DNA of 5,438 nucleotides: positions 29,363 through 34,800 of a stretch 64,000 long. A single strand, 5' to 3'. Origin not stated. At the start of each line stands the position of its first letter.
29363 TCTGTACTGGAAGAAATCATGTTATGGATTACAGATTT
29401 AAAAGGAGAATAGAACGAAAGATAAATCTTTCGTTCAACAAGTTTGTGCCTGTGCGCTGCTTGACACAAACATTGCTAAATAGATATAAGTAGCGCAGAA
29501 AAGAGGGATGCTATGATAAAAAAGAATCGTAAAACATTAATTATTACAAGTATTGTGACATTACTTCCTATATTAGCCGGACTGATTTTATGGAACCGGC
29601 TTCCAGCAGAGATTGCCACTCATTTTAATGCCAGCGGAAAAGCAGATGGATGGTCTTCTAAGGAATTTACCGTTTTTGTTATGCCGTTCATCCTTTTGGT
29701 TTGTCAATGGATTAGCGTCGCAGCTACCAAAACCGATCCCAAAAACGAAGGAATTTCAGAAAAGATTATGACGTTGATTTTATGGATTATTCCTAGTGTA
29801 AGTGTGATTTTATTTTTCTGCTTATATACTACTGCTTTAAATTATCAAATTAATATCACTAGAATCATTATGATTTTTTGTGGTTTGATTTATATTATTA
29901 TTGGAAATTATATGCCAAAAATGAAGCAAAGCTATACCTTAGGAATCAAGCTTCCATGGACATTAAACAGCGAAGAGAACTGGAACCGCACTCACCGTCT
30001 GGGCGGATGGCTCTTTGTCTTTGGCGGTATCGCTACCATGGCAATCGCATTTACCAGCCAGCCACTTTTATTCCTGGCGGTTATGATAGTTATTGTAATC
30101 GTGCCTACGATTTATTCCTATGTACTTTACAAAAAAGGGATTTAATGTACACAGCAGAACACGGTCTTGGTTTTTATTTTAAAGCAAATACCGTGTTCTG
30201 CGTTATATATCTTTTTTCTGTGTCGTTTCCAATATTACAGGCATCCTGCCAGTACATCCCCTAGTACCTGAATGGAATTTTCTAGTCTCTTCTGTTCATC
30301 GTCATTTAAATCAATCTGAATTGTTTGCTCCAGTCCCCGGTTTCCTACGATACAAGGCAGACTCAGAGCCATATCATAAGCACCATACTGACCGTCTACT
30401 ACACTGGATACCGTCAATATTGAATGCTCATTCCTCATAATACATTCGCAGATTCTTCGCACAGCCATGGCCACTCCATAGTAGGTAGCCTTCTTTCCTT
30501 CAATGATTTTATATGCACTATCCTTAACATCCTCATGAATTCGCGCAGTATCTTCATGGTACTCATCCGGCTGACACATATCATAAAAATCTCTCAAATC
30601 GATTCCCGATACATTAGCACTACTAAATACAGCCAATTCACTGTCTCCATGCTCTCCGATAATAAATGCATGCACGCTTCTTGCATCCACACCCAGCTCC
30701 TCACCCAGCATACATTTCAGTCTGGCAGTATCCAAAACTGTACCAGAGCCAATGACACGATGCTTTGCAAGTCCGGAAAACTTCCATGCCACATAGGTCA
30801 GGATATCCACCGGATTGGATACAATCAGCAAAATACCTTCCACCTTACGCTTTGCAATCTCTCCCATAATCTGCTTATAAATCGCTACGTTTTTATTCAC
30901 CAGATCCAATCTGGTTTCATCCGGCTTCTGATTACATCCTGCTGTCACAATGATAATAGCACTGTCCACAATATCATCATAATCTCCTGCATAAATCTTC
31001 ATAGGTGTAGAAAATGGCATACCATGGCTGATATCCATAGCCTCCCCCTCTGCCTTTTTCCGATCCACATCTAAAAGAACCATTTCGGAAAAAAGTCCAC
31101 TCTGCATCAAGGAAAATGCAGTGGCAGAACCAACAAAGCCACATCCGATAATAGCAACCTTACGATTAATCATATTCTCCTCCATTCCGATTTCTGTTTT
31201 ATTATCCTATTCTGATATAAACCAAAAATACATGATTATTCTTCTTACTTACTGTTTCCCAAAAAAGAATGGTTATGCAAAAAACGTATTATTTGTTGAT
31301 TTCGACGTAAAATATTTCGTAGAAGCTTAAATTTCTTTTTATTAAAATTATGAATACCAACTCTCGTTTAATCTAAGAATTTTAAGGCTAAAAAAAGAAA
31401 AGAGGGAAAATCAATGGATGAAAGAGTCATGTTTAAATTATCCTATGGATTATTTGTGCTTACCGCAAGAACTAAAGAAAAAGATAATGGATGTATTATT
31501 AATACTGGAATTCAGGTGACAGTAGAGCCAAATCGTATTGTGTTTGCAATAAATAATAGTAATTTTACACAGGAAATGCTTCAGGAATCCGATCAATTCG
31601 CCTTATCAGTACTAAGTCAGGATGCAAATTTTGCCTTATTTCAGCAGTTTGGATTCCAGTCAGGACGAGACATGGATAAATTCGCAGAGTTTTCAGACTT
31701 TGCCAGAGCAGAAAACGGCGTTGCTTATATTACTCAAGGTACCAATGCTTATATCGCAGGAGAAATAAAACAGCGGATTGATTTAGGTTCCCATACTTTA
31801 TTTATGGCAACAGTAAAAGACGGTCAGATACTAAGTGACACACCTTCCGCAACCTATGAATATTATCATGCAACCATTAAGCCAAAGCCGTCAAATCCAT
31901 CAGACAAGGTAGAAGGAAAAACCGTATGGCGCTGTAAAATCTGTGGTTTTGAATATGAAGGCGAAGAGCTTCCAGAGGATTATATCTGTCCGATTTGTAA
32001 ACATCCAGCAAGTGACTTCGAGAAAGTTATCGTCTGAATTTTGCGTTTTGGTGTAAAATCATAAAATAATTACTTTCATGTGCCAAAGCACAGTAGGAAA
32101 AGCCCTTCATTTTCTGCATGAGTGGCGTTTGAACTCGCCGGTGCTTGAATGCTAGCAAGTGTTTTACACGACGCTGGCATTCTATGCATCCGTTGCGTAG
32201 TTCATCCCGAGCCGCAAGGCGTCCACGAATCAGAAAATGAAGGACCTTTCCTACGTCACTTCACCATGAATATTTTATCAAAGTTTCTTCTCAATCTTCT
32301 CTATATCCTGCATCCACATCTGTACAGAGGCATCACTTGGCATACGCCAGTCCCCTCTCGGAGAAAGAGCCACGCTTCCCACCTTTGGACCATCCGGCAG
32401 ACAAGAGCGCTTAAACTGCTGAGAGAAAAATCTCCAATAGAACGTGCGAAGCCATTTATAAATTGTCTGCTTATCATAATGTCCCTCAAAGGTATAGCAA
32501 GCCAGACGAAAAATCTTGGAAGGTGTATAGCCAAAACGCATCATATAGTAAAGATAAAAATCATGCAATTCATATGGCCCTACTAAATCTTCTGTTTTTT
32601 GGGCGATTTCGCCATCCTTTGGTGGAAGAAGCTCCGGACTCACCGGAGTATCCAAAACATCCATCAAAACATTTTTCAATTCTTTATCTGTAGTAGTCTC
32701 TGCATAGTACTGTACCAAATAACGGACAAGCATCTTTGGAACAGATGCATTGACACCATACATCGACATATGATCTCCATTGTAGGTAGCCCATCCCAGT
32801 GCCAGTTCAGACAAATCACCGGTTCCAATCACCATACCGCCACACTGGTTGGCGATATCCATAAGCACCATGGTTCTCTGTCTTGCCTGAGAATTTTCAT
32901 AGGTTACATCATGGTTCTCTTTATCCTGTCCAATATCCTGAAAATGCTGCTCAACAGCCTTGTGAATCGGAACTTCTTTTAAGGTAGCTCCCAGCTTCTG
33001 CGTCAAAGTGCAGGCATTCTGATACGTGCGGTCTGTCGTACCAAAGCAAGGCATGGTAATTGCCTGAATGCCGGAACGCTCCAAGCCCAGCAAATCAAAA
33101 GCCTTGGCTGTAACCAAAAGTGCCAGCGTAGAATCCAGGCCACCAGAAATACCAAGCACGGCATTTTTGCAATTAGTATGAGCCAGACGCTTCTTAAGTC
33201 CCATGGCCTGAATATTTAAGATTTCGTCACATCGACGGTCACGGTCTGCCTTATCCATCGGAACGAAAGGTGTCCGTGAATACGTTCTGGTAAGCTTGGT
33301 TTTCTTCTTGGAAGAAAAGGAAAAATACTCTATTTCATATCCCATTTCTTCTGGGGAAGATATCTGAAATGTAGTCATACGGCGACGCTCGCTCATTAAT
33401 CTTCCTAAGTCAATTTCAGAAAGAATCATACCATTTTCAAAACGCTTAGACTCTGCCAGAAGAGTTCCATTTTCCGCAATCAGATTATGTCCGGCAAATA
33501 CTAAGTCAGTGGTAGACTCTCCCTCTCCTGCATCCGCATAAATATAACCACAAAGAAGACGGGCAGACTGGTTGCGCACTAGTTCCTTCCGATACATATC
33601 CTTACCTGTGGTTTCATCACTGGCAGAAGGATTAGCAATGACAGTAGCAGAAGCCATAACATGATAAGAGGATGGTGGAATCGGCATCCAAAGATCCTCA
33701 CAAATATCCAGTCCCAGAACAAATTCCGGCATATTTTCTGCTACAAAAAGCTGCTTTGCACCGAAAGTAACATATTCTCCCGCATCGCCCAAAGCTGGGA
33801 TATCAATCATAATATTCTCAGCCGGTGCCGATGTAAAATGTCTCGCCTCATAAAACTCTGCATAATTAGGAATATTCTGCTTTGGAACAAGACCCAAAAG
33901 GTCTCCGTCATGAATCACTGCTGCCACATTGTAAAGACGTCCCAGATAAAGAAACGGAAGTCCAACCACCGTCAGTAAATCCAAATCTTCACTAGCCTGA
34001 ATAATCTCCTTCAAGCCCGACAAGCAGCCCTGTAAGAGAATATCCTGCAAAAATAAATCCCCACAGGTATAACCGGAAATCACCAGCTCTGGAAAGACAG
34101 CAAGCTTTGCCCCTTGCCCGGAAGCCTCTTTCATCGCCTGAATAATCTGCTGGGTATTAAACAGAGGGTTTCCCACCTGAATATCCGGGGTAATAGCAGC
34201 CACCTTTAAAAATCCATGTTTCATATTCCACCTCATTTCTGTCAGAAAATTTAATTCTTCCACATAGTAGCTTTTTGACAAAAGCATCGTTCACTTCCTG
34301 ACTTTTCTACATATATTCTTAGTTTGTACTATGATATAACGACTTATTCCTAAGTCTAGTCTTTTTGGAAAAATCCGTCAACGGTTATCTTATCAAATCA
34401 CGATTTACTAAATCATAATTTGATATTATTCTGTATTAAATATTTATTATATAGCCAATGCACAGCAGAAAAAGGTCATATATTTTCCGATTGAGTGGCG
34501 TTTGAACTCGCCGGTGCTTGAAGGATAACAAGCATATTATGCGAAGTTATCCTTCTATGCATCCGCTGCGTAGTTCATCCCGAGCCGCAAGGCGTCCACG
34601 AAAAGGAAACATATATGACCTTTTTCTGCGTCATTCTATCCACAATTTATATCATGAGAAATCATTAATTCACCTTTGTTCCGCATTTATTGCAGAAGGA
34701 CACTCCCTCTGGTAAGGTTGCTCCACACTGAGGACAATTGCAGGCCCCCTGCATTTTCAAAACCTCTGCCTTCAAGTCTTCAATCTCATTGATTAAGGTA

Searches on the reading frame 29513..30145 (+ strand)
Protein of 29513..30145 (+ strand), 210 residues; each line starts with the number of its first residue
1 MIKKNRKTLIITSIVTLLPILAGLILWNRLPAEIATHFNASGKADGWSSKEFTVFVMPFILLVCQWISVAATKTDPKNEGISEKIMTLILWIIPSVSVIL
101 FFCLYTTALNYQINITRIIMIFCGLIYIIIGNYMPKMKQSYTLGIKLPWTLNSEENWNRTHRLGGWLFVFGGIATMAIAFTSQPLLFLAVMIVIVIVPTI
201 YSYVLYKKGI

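Call 42: search_protein_families(library=pfam, proteins=[window:29513-30145:+])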
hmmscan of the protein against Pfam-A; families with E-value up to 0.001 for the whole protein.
window:29513-30145:+ (210 aa): 2 families
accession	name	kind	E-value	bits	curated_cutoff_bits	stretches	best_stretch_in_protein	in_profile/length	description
PF13630.11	SdpI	-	2.6e-20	72.8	28.2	1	136-202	1-71/71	SdpI/YfhL protein family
PF07853.16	DUF1648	-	6.4e-20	71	28.7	1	14-62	1-49/49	Domain of unknown function (DUF1648)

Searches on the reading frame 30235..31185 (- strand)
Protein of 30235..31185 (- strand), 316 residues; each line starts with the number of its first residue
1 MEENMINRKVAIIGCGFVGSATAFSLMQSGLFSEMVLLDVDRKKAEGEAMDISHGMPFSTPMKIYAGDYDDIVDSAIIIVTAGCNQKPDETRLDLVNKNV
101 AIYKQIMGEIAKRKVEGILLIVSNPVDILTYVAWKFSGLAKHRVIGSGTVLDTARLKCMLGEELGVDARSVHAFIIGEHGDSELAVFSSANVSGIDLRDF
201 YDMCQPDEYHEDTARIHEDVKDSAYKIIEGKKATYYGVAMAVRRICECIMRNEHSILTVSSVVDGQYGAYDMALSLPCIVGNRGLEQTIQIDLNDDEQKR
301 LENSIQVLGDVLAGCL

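Call 42: search_protein_families(library=pfam, proteins=[window:30235-31185:-])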
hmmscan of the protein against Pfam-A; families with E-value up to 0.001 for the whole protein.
window:30235-31185:- (316 aa): 3 families
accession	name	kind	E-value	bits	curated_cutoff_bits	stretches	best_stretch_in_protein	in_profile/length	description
PF00056.29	Ldh_1_N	-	5.5e-44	150.1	27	1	9-146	2-141/141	lactate/malate dehydrogenase, NAD binding domain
PF02866.23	Ldh_1_C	-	6.7e-40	137.4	22.6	1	149-310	1-165/174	lactate/malate dehydrogenase, alpha/beta C-terminal domain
PF03435.24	Sacchrp_dh_NADP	-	0.00036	21.3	25.1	1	10-75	1-64/129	Saccharopine dehydrogenase NADP binding domain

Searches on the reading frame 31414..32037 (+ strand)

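Call 42: search_protein_families(library=pfam, proteins=[window:31414-32037:+])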
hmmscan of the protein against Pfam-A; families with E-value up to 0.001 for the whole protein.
window:31414-32037:+ (207 aa): 3 families
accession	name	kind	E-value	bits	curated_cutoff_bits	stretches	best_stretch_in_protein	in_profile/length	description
PF01613.24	Flavin_Reduct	-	2.8e-27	96.2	27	1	6-153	1-147/153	Flavin reductase like domain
PF21349.2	RUBY_RBDX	-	1.2e-11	44.3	26.5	1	172-203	1-30/30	Rubrerythrin, rubredoxin-like domain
PF00301.25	Rubredoxin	-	0.00011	22.6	23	0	184-202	29-47/47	Rubredoxin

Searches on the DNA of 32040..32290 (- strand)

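Call 67: search_rna_families(source=window, start=32040, end=32290, threshold=evalue, max_evalue=10)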
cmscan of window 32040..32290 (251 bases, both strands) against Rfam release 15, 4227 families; matches with E-value up to 10: 2.
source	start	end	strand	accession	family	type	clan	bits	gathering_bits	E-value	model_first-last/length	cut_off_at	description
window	32142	32184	+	RF02501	Atu_C7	Gene; sRNA;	-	12.6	45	0.68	67-109/157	no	Rhizobiales sRNA Atu_C7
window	32132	32204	+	RF02085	Yar_1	Gene; lncRNA;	-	11.3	50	4.6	1-74/74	no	Yellow-achaete intergenic RNA conserved region 1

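Call 73: build_rna_model(alignment_id=A4, structure=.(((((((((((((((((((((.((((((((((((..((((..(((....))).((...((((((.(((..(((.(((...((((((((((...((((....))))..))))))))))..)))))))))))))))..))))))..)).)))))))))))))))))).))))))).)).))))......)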
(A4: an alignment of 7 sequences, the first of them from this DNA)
Model R1 built from alignment A4 (7 sequences, 188 columns); structure: as given.
model positions 186; base pairs 71; branch points 1; effective number of sequences 1.07; information 0.59 bits per position. Calibrated on 0.2 Mb of random sequence (short: E-values are rough).
structure used (alignment columns):
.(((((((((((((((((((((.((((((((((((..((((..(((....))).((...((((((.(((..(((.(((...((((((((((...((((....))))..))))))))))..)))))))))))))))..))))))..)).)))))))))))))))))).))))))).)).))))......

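Call 74: search_with_rna_model(model_id=R1, sources=[window, L014, L016, L018, L019, L020, L021, L022, L024, L025], max_evalue=1)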
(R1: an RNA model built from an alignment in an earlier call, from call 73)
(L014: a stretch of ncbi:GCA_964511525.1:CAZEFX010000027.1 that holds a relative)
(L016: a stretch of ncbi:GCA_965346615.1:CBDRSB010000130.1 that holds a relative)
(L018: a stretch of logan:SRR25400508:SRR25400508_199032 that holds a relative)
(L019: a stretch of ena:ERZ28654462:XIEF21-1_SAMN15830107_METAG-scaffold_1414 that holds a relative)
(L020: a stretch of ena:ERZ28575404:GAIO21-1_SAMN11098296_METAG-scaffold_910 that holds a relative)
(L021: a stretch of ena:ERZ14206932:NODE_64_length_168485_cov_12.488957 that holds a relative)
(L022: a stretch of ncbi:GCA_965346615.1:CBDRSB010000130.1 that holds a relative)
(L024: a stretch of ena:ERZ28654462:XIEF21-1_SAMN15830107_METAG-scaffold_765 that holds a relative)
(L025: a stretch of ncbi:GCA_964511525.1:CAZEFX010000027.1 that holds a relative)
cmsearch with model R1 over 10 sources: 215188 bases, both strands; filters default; matches with E-value up to 1: 26.
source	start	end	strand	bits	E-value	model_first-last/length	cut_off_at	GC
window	34451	34636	-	199.9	5.1e-46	1-186/186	no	0.45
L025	4952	5137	+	198.8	9.3e-46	1-186/186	no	0.48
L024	9557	9742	+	197.1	2.4e-45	1-186/186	no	0.48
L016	2696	2880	+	190.6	8.8e-44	1-186/186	no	0.45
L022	12748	12932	+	190.6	8.8e-44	1-186/186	no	0.45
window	32079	32261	-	186.2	1e-42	1-186/186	no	0.5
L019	11611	11797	+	180.8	2.1e-41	1-186/186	no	0.5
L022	6766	6952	+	176.6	2.2e-40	1-186/186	no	0.48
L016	284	468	+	150.1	5.4e-34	1-186/186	no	0.44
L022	10336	10520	+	150.1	5.4e-34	1-186/186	no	0.44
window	175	331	+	65.7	1.3e-13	1-186/186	no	0.49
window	49961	50123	-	60.3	2.7e-12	1-186/186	no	0.5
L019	9648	9810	+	58.6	6.7e-12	1-186/186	no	0.49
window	4606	4763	-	58.6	6.9e-12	1-186/186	no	0.5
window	24117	24274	+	51.7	3.1e-10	1-186/186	no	0.5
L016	20836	20937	+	45.5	9.8e-09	1-186/186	no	0.37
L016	4781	4868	+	32.5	1.4e-05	1-186/186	no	0.42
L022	14833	14920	+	32.5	1.4e-05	1-186/186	no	0.42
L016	2697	2867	-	20.2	0.013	1-186/186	no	0.44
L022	12749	12919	-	20.2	0.013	1-186/186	no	0.44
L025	4953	5124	-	18.5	0.032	1-186/186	no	0.48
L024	9558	9729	-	16.5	0.099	1-186/186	no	0.48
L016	292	453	-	14.7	0.28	9-171/186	no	0.44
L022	10344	10505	-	14.7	0.28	9-171/186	no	0.44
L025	6861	6975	+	13.1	0.66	1-186/186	no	0.37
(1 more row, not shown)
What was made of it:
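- Forward hits on short copies score about 190 bits and reverse hits about 17-20 bits (call 74).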

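Call 77: search_with_rna_model(model_id=R1, sources=[window, L016, L019, L022, L025], max_evalue=0.0001, make_alignment=true, show_alignments=0)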
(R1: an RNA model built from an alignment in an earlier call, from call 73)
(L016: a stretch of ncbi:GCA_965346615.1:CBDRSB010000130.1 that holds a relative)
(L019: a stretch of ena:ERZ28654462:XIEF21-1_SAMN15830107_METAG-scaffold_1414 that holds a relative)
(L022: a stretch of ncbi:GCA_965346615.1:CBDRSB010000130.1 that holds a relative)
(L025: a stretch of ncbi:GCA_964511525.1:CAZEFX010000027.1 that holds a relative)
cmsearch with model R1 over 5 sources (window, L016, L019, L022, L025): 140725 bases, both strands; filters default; matches with E-value up to 0.0001: 17.
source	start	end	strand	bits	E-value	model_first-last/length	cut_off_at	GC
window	34451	34636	-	199.9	3.3e-46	1-186/186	no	0.45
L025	4952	5137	+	198.8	6.1e-46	1-186/186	no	0.48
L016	2696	2880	+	190.6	5.7e-44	1-186/186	no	0.45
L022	12748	12932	+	190.6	5.7e-44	1-186/186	no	0.45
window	32079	32261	-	186.2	6.6e-43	1-186/186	no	0.5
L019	11611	11797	+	180.8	1.4e-41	1-186/186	no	0.5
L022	6766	6952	+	176.6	1.4e-40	1-186/186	no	0.48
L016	284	468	+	150.1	3.5e-34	1-186/186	no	0.44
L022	10336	10520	+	150.1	3.5e-34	1-186/186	no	0.44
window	175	331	+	65.7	8.6e-14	1-186/186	no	0.49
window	49961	50123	-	60.3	1.7e-12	1-186/186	no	0.5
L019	9648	9810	+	58.6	4.4e-12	1-186/186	no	0.49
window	4606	4763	-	58.6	4.5e-12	1-186/186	no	0.5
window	24117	24274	+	51.7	2.1e-10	1-186/186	no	0.5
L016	20836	20937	+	45.5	6.4e-09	1-186/186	no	0.37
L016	4781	4868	+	32.5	8.9e-06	1-186/186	no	0.42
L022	14833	14920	+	32.5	8.9e-06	1-186/186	no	0.42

Alignment A5: 17 matches aligned to the model, 215 columns, each read 5' to 3' on its own strand. Consensus structure (alignment columns), stored with it:
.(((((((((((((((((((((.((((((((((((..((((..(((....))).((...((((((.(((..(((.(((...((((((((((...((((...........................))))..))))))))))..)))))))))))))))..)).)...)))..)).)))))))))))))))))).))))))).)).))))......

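Call 82: search_with_rna_model(model_id=R1, sources=[L026, L027], max_evalue=1, show_alignments=2)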
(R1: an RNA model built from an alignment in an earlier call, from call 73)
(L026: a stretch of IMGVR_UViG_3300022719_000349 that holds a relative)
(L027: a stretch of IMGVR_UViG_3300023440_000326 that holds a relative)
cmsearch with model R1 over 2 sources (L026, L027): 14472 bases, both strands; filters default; matches with E-value up to 1: 1.
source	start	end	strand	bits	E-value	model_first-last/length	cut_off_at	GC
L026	8161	8222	-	9.2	0.4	31-150/186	no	0.69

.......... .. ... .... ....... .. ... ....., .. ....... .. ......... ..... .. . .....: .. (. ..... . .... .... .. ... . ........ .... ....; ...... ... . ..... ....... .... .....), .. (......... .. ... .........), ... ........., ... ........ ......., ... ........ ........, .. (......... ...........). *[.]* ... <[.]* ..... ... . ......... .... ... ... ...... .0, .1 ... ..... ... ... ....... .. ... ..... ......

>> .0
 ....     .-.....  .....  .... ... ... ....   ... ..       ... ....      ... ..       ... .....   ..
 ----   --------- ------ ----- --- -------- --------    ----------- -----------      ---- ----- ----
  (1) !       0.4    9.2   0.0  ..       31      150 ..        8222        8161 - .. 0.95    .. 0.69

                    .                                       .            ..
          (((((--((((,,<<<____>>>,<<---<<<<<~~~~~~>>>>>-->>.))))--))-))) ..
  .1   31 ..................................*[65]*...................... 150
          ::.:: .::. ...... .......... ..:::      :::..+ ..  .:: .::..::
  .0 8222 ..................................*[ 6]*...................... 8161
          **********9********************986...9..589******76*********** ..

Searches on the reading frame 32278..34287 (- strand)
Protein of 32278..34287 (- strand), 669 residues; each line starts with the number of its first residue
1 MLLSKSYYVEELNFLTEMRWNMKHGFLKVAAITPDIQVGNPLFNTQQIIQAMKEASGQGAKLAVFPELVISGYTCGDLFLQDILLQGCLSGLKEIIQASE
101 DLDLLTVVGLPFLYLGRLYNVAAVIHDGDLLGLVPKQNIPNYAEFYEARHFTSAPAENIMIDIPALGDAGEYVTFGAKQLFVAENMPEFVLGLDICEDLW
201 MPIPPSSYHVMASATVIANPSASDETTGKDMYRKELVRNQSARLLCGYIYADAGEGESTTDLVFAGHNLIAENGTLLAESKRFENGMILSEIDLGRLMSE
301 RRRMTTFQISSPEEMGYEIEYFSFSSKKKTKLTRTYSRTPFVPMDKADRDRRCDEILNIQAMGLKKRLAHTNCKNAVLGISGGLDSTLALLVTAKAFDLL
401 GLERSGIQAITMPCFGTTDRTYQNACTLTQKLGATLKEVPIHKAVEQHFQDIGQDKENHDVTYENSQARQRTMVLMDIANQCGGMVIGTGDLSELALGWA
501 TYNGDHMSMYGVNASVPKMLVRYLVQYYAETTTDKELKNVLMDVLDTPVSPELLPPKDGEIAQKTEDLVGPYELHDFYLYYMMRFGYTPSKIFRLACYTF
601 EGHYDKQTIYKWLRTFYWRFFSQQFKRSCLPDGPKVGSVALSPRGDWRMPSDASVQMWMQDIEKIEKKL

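Call 42: search_protein_families(library=pfam, proteins=[window:32278-34287:-])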
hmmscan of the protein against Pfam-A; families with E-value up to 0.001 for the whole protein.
window:32278-34287:- (669 aa): 2 families
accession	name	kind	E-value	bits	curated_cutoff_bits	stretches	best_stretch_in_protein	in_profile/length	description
PF02540.23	NAD_synthase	-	2.1e-29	102.8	21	1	362-580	7-203/242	NAD synthase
PF00795.27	CN_hydrolase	-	3.4e-14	53.2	23.2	1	29-297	2-251/256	Carbon-nitrogen hydrolase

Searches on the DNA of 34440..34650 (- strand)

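Call 80: search_dna_similar(query=window:34440-34650:-, collection=plasmids, mode=distant)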
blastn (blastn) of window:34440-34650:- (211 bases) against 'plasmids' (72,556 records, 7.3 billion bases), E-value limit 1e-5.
No match.

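Call 81: search_dna_similar(query=window:34440-34650:-, collection=phages, mode=distant)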
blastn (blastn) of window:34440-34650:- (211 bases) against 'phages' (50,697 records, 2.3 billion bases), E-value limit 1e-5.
No match.
